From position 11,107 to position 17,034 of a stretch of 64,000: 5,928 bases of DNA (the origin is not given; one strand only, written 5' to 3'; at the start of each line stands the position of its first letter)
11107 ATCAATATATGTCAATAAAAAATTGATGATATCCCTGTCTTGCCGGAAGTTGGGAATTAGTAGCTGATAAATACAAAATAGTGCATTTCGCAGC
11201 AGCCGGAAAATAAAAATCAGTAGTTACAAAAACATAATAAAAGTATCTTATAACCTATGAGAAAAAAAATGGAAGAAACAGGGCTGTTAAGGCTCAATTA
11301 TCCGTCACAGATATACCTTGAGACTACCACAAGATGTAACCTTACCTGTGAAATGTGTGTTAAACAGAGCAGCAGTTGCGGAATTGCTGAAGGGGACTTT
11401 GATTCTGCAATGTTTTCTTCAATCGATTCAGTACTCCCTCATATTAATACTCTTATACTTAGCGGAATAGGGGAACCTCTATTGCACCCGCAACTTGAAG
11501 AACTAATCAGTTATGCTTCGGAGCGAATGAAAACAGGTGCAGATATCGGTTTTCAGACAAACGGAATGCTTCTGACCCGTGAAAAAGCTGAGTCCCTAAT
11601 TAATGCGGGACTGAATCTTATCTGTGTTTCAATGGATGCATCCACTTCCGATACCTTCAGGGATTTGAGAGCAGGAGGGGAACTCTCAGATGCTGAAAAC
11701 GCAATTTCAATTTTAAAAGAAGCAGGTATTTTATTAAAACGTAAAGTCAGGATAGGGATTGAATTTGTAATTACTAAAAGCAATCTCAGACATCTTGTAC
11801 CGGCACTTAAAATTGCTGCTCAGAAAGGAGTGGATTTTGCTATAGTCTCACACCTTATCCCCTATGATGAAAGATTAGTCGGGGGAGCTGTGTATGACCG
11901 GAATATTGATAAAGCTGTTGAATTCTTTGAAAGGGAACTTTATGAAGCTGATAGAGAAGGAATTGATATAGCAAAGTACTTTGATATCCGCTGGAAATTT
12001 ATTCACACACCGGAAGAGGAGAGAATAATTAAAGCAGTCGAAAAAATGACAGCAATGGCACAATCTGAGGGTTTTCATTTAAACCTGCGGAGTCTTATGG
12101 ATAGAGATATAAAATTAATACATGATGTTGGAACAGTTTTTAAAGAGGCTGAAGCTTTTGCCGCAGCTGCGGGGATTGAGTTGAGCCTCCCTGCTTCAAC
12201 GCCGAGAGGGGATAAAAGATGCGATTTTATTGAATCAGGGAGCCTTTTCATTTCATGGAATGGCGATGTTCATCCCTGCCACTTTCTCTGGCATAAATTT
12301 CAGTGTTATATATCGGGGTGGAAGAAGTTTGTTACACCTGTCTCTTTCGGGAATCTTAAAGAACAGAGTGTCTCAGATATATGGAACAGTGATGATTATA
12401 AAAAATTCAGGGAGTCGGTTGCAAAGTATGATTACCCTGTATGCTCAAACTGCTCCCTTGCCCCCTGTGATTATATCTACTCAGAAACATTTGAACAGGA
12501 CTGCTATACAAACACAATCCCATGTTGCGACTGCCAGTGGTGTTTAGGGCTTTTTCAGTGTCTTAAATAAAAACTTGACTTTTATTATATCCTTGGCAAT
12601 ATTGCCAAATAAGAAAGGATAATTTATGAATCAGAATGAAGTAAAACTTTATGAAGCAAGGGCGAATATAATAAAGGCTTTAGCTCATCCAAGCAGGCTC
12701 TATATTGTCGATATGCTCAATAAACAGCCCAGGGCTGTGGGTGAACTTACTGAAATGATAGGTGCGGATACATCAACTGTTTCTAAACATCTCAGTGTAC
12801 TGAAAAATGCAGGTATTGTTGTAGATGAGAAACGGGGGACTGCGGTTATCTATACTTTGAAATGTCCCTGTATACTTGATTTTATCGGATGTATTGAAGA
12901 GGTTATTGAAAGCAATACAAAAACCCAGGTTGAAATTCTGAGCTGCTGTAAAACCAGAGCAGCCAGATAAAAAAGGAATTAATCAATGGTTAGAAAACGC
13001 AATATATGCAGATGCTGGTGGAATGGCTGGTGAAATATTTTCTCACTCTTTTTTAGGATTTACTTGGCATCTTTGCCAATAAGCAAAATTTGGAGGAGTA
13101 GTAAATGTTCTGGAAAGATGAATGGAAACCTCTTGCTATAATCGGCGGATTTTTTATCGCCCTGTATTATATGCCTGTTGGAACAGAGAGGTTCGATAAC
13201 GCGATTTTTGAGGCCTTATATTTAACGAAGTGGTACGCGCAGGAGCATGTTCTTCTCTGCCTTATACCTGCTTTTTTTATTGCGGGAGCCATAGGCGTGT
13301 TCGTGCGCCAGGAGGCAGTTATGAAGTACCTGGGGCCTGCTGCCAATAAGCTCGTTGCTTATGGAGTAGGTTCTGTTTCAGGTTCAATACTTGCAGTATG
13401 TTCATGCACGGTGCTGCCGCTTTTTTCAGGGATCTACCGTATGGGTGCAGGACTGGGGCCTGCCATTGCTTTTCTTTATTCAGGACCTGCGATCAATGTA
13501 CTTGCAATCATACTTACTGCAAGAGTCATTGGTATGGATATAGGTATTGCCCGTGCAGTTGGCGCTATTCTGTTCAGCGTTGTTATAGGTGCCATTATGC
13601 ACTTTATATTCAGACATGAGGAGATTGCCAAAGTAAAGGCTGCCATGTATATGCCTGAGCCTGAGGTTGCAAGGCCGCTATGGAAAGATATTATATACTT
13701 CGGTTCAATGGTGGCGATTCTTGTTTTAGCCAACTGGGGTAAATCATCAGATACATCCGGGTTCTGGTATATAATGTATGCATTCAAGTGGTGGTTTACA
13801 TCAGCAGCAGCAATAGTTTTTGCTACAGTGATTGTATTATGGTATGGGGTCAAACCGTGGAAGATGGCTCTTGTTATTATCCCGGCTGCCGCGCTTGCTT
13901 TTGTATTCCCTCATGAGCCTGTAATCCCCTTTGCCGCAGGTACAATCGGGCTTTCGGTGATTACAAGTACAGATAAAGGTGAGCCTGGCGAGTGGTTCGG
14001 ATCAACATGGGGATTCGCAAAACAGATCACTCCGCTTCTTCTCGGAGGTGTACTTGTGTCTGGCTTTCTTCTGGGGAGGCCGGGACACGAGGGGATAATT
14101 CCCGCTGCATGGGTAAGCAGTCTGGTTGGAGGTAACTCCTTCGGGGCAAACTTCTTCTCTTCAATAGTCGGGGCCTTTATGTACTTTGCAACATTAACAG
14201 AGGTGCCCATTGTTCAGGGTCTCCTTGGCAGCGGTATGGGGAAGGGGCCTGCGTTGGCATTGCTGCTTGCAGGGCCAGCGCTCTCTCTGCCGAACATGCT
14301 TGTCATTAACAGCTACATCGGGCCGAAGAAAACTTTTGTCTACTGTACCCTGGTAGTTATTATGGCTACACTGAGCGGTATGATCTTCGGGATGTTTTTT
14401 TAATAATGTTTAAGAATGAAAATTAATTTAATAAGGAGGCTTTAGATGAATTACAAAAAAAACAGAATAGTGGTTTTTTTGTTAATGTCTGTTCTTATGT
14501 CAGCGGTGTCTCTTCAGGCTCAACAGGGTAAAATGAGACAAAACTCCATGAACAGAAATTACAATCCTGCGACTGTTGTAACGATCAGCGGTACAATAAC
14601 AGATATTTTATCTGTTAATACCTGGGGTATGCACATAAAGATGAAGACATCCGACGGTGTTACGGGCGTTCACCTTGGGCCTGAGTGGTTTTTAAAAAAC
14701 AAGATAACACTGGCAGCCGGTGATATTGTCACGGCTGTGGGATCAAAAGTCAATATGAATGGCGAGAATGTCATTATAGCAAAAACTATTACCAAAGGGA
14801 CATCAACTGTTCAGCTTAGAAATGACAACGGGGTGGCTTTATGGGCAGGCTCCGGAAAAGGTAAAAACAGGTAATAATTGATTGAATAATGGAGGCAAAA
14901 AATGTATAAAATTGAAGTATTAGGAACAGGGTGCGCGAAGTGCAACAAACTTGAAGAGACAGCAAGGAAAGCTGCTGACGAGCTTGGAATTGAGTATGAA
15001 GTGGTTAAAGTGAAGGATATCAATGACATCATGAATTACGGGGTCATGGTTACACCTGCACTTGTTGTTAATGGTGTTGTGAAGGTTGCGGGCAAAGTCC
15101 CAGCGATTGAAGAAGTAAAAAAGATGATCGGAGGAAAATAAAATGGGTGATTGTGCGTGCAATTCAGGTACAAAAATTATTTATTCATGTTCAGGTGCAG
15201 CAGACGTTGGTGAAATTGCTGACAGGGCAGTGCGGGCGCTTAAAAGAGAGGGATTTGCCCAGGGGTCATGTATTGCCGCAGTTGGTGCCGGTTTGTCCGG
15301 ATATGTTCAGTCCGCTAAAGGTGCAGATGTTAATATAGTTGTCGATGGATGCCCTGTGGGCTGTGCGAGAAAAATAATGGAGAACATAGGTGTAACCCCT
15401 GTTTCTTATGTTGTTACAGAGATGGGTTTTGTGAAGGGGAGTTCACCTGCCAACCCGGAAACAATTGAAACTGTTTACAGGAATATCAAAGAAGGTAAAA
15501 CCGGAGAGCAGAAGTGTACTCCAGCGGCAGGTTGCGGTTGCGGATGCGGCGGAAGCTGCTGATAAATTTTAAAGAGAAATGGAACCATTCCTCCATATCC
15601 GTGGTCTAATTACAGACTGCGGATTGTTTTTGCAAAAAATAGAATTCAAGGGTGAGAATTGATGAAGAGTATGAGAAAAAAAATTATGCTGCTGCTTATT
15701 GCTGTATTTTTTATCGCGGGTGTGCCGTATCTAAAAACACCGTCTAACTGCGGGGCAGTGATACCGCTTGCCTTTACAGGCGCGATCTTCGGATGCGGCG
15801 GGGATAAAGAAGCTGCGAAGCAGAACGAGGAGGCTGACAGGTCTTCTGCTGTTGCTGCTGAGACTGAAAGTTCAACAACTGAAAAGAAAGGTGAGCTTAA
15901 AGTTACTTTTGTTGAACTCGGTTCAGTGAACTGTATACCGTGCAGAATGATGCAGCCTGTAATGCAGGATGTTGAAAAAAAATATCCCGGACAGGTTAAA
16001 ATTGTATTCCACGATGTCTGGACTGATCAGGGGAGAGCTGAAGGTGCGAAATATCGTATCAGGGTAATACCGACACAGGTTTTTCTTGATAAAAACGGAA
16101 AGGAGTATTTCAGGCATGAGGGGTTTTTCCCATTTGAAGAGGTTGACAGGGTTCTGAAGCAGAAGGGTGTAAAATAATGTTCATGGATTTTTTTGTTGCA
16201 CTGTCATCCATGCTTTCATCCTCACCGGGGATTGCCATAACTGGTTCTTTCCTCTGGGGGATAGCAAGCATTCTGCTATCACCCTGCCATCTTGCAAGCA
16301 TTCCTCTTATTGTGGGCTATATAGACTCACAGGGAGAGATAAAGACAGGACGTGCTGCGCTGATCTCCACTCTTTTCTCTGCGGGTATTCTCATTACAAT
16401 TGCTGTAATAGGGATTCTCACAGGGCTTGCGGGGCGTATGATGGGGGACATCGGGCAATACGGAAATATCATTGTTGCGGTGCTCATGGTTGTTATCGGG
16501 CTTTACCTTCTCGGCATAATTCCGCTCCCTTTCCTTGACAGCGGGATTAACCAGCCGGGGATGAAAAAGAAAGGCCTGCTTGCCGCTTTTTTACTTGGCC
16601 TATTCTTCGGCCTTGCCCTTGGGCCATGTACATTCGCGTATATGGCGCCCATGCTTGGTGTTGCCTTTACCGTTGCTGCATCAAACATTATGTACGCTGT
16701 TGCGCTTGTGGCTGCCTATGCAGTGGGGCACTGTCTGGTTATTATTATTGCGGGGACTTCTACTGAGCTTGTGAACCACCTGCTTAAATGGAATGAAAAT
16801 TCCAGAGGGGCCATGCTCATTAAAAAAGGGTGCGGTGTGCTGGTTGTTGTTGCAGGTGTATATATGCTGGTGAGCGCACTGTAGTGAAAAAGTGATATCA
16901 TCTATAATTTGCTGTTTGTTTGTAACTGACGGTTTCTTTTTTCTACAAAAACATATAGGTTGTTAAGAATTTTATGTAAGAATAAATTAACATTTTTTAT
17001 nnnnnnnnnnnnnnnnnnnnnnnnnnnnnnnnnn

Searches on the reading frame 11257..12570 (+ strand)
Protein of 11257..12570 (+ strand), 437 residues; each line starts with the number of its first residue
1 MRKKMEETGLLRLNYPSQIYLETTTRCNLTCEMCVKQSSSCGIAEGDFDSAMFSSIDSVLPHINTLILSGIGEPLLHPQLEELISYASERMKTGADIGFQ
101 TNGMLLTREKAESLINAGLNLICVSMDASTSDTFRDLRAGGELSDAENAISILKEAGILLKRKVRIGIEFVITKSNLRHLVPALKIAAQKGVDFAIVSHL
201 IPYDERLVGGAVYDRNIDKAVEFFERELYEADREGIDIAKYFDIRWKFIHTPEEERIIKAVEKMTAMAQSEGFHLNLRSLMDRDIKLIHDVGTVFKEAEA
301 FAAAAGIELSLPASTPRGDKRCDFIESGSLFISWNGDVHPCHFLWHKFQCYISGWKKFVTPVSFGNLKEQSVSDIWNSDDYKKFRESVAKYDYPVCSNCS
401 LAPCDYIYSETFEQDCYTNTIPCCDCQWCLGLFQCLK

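Call 44: search_protein_families(library=ncbifam, proteins=[window:11257-12570:+], max_evalue=0.000001)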
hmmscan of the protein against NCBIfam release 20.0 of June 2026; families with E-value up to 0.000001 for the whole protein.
window:11257-12570:+ (437 aa): 34 families (the best 25 are shown)
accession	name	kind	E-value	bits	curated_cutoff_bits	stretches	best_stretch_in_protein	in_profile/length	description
TIGR04311.1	rSAM_Geo_metal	subfamily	1.1e-169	564.9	400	1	15-436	1-423/423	radical SAM/SPASM family putative metalloenzyme maturase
TIGR04317.1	W_rSAM_matur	equivalog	5.4e-76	256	380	2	17-238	4-220/349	tungsten cofactor oxidoreductase radical SAM maturase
TIGR04051.1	rSAM_NirJ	equivalog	4.1e-21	75.4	515.45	1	24-201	9-177/354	heme d1 biosynthesis radical SAM protein NirJ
TIGR04545.1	rSAM_ahbD_hemeb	equivalog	1.2e-19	71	500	1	21-203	4-178/339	heme b synthase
TIGR04347.1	pseudo_SAM_Halo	equivalog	1.8e-19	70.3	525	1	21-204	42-215/390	TIGR04347 family pseudo-SAM/SPASM protein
NF033640.1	N_Twi_rSAM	subfamily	3.1e-18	66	170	1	4-200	98-313/398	twitch domain-containing radical SAM protein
TIGR04133.1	rSAM_w_lipo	hypoth_equivalog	2.3e-17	63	425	1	17-155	24-162/350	TIGR04133 family radical SAM/SPASM protein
NF050035.1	rSAM_WgK_link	exception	3.2e-17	62.6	650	1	14-203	6-187/367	radical SAM/SPASM peptide maturase WgkB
TIGR04054.1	rSAM_NirJ1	equivalog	5.9e-17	61.4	650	1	20-201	39-211/387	putative heme d1 biosynthesis radical SAM protein NirJ1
TIGR04546.1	rSAM_ahbC_deAc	equivalog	1.3e-16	60.5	650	1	21-201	43-214/390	12,18-didecarboxysiroheme deacetylase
TIGR02666.1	moaA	equivalog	1e-15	57.6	284.05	1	23-193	16-186/336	GTP 3',8-cyclase MoaA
TIGR04055.1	rSAM_NirJ2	equivalog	2.4e-15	56.9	500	1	21-160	4-140/326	putative heme d1 biosynthesis radical SAM protein NirJ2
TIGR04053.2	TIGR04053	equivalog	3e-15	56.3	395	1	16-203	7-189/366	TIGR04053 family radical SAM/SPASM domain-containing protein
TIGR03962.1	mycofact_rSAM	equivalog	7.5e-14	51.6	265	1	14-196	9-182/339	mycofactocin radical SAM maturase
TIGR04303.1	GeoRSP_rSAM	equivalog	9.3e-14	51.7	400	1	16-193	4-170/325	GeoRSP system radical SAM/SPASM protein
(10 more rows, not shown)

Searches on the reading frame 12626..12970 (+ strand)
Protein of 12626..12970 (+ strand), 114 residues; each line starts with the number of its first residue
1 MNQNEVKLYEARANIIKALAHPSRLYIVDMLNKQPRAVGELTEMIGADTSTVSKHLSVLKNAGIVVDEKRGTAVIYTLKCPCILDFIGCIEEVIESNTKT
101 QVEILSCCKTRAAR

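Call 43: search_protein_families(library=pfam, proteins=[window:12626-12970:+], max_evalue=0.0001)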
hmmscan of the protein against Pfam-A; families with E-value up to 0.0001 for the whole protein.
window:12626-12970:+ (114 aa): 2 families
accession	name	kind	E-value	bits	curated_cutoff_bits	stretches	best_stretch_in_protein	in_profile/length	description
PF01022.26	HTH_5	-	2e-14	53.6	22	1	21-65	1-45/47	Bacterial regulatory protein, arsR family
PF12840.13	HTH_20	-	4.5e-08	33.4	27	1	19-66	1-49/51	Helix-turn-helix domain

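Call 44: search_protein_families(library=ncbifam, proteins=[window:12626-12970:+], max_evalue=0.000001)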
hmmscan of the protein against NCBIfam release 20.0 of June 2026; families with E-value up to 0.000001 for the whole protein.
window:12626-12970:+ (114 aa): 9 families
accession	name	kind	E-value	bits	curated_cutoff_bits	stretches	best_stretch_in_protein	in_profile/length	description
NF033788.1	HTH_metalloreg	subfamily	3.7e-22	77.9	55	1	13-85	2-75/77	metalloregulator ArsR/SmtB family transcription factor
NF033789.1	repress_SdpR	subfamily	2.9e-17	62.3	100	1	16-90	2-76/79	autorepressor SdpR family transcription factor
NF040642.1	sulf_sens_BigR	equivalog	2.9e-11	43.3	155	1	13-79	11-77/95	sulfite-sensing transcriptional repressor BigR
NF041413.1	ArsR_Rv2640c_fam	equivalog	3.7e-11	43.4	155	1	16-80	36-103/118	Rv2640c family ArsR-like transcriptional regulator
NF045707.1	Dbac_1936_reg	equivalog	2.9e-09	36.9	115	1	9-94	4-89/99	ArsR/SmtB-type metalloregulator TsoR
NF052532.1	TransRegPagRBaca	equivalog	4.8e-09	36.2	170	1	5-89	10-94/99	transcriptional repressor PagR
NF047906.1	CdPbTransRegCmtR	equivalog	5.2e-09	36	150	1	11-83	10-82/104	Cd(II)/Pb(II)-sensing metalloregulatory transcriptional regulator CmtR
NF053755.1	MsvR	equivalog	2.7e-07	30.5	220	1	14-80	5-74/236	transcriptional factor MsvR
NF007528.0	PRK10141.1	subfamily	3.5e-07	30.1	97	1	14-88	8-82/117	metalloregulator ArsR/SmtB family transcription factor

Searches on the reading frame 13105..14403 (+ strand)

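Call 43: search_protein_families(library=pfam, proteins=[window:13105-14403:+], max_evalue=0.0001)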
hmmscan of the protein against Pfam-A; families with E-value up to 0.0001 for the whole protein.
window:13105-14403:+ (432 aa): 1 family
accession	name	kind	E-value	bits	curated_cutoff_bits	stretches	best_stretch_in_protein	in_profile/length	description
PF03773.19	ArsP_1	-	1.5e-68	231.6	32.3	1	39-429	6-293/294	Predicted permease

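Call 44: search_protein_families(library=ncbifam, proteins=[window:13105-14403:+], max_evalue=0.000001)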
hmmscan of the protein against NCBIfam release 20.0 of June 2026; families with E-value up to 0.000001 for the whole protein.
window:13105-14403:+ (432 aa): 2 families
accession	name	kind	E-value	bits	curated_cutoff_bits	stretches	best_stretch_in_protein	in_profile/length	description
NF040736.1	efflux_SaoE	equivalog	3.9e-30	105.3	325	2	52-176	21-142/352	efflux transporter SaoE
NF033936.1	CuZnOut_SO0444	equivalog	2.5e-26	92.7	300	2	54-176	13-133/351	SO_0444 family Cu/Zn efflux transporter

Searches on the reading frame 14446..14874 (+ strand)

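Call 43: search_protein_families(library=pfam, proteins=[window:14446-14874:+], max_evalue=0.0001)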
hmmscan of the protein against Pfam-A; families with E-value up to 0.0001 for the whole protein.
window:14446-14874:+ (142 aa): 0 families

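Call 55: search_protein_families(library=ncbifam, proteins=[window:14446-14874:+], max_evalue=0.00001)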
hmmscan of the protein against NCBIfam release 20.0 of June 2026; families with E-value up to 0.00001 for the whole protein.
window:14446-14874:+ (142 aa): 1 family
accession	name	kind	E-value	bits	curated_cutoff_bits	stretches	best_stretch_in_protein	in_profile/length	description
NF040991.1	MamS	equivalog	1.3e-11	44.9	200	1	31-134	73-182/186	magnetosome protein MamS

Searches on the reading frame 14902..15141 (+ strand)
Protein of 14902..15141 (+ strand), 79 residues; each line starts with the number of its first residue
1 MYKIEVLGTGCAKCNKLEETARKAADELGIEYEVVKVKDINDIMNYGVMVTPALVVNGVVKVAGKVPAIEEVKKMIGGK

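Call 43: search_protein_families(library=pfam, proteins=[window:14902-15141:+], max_evalue=0.0001)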
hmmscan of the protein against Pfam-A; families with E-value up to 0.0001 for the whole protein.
window:14902-15141:+ (79 aa): 1 family
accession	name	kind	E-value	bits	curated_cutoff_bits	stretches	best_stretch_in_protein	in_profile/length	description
PF13192.12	Thioredoxin_3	-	1e-27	96.4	24.8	1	3-76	2-75/76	Thioredoxin domain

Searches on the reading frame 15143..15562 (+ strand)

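Call 43: search_protein_families(library=pfam, proteins=[window:15143-15562:+], max_evalue=0.0001)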
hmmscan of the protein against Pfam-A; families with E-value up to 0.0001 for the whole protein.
window:15143-15562:+ (139 aa): 1 family
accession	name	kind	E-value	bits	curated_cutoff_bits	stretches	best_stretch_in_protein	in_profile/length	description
PF08859.16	DGC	-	5.8e-26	91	27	1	12-114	1-105/106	DGC domain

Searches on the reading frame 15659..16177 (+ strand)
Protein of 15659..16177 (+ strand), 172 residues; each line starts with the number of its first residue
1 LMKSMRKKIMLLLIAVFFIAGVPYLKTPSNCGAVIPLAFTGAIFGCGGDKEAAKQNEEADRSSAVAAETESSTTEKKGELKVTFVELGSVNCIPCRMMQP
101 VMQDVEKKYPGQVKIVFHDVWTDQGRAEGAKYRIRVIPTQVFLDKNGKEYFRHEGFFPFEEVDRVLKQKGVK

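Call 43: search_protein_families(library=pfam, proteins=[window:15659-16177:+], max_evalue=0.0001)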
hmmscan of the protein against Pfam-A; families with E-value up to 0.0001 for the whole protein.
window:15659-16177:+ (172 aa): 2 families
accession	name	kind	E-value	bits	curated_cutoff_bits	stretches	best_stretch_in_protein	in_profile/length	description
PF13098.12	Thioredoxin_2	-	3.2e-10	40.7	27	1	78-166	3-104/104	Thioredoxin-like domain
PF00085.26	Thioredoxin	-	1.3e-08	35.2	23.5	1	82-158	20-93/103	Thioredoxin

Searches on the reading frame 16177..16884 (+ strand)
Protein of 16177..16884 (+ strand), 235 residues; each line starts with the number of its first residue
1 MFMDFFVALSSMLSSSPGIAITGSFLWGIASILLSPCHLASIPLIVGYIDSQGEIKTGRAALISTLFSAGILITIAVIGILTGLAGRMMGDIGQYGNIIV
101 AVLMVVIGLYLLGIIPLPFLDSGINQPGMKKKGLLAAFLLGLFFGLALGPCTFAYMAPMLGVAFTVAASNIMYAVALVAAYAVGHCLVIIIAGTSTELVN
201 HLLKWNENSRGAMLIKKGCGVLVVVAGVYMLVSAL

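Call 43: search_protein_families(library=pfam, proteins=[window:16177-16884:+], max_evalue=0.0001)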
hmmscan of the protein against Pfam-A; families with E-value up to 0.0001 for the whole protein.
window:16177-16884:+ (235 aa): 1 family
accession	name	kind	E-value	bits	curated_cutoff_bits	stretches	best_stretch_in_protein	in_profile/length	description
PF02683.22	DsbD_TM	-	2.3e-12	47.1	27.1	1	21-231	5-215/219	Cytochrome C biogenesis protein transmembrane domain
